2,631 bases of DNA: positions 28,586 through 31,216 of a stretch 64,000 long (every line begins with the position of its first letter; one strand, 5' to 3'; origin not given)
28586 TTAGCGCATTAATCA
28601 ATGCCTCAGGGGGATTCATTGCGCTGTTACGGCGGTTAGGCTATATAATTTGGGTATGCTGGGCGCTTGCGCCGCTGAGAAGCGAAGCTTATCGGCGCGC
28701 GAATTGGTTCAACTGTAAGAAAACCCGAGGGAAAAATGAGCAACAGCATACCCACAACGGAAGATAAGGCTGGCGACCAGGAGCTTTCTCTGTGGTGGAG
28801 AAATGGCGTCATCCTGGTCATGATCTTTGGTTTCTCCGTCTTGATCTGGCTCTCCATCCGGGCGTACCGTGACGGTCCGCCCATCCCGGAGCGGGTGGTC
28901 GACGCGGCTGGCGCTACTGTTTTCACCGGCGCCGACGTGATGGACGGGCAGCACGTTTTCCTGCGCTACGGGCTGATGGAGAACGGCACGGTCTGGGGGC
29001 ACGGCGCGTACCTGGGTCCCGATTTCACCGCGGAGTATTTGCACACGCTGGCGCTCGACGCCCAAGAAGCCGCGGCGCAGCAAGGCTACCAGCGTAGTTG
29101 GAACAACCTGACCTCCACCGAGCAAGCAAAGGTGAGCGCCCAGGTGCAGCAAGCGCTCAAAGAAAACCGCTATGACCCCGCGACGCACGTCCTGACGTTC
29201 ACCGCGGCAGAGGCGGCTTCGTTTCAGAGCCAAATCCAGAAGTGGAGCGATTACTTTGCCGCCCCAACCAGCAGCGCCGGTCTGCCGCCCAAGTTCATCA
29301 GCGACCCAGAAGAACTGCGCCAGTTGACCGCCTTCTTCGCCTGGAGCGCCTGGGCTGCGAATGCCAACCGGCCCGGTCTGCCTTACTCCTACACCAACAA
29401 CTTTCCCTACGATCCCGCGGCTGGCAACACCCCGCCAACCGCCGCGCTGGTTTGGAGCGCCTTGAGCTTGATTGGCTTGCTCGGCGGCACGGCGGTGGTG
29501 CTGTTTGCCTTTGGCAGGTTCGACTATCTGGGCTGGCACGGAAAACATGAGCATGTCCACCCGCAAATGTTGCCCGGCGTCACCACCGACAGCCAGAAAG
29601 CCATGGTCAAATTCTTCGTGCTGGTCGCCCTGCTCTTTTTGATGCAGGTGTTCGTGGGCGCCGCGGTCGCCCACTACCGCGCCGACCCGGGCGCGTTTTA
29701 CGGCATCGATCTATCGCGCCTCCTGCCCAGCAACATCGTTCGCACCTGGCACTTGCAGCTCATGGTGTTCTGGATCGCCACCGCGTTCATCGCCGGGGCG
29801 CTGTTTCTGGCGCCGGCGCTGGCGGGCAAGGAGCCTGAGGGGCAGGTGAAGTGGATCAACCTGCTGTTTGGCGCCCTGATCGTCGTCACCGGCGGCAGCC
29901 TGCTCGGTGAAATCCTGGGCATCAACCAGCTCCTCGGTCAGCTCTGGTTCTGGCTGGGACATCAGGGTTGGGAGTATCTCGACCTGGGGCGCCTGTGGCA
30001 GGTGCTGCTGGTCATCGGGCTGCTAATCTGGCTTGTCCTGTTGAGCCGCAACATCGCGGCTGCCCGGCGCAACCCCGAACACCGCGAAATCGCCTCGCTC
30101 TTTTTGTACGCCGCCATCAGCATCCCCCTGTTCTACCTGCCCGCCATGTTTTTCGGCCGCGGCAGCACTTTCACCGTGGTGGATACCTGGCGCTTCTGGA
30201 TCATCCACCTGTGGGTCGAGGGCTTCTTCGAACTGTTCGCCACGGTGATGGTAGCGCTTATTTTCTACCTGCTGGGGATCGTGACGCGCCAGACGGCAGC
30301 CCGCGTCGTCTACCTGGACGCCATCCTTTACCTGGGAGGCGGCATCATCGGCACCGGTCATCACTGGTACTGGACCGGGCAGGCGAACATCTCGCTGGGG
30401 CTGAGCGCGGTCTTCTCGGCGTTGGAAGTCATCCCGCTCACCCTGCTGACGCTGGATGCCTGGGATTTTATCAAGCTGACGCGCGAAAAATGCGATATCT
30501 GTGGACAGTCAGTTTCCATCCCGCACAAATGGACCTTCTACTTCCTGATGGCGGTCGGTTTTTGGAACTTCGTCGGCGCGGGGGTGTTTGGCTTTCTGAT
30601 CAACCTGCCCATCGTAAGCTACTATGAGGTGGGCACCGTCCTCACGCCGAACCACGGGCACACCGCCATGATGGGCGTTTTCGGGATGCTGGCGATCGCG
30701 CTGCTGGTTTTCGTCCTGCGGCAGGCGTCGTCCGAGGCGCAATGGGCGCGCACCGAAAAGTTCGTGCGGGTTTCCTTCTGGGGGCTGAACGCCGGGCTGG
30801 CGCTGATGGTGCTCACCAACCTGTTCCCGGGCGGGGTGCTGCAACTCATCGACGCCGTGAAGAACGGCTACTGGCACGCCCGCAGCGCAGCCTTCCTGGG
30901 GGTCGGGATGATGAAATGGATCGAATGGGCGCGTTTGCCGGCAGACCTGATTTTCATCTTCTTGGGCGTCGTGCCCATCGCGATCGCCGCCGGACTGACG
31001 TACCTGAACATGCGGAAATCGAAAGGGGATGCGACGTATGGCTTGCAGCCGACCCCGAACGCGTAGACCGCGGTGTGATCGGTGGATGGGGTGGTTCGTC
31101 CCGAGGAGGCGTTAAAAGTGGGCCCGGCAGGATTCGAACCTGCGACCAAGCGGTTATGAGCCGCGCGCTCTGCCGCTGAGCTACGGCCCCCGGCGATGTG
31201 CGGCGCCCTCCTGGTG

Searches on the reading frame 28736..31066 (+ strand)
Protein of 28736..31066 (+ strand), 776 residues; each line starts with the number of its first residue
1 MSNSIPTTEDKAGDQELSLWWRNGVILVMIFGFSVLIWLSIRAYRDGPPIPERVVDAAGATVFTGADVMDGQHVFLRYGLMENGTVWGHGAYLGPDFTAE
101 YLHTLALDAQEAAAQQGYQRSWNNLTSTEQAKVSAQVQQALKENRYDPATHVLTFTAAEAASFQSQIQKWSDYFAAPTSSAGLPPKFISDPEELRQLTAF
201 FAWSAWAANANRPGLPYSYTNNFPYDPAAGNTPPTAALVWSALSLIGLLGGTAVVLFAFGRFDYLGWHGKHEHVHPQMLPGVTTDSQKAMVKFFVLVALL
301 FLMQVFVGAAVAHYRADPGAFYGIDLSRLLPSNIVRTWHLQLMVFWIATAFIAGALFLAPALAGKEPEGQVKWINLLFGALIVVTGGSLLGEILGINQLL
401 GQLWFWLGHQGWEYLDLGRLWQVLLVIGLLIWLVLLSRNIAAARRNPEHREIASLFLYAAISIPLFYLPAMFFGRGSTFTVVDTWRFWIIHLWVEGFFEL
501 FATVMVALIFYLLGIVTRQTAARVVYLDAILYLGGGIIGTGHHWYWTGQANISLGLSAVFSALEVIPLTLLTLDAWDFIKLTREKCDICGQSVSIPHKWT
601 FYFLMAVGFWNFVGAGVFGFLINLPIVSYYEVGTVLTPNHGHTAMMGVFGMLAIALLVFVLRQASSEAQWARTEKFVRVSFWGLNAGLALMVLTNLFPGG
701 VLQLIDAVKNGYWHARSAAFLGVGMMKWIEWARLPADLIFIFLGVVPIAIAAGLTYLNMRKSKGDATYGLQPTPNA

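Call 32: search_protein_families(library=ncbifam, proteins=[window:28736-31066:+], max_evalue=0.001)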
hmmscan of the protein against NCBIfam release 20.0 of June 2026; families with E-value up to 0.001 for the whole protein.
window:28736-31066:+ (776 aa): 0 families

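Call 69: search_protein_families(library=pfam, proteins=[window:28736-31066:+], max_evalue=0.01)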
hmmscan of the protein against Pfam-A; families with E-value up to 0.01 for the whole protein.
window:28736-31066:+ (776 aa): 2 families
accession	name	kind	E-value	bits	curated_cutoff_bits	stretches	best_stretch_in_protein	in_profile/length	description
PF22085.1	NorB_cytochrome_c-like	-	6.5e-60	203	29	1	51-225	1-181/181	Nitric oxide reductase subunit B, cytochrome c-like domain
PF00115.25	COX1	-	8.9e-52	176.8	34.8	1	289-735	2-432/436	Cytochrome C and Quinol oxidase polypeptide I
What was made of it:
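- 28736..31066 (+): Quinol-type nitric oxide reductase (qNOR). NorB_cytochrome_c-like 203 bits plus COX1 177 bits (call 69).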
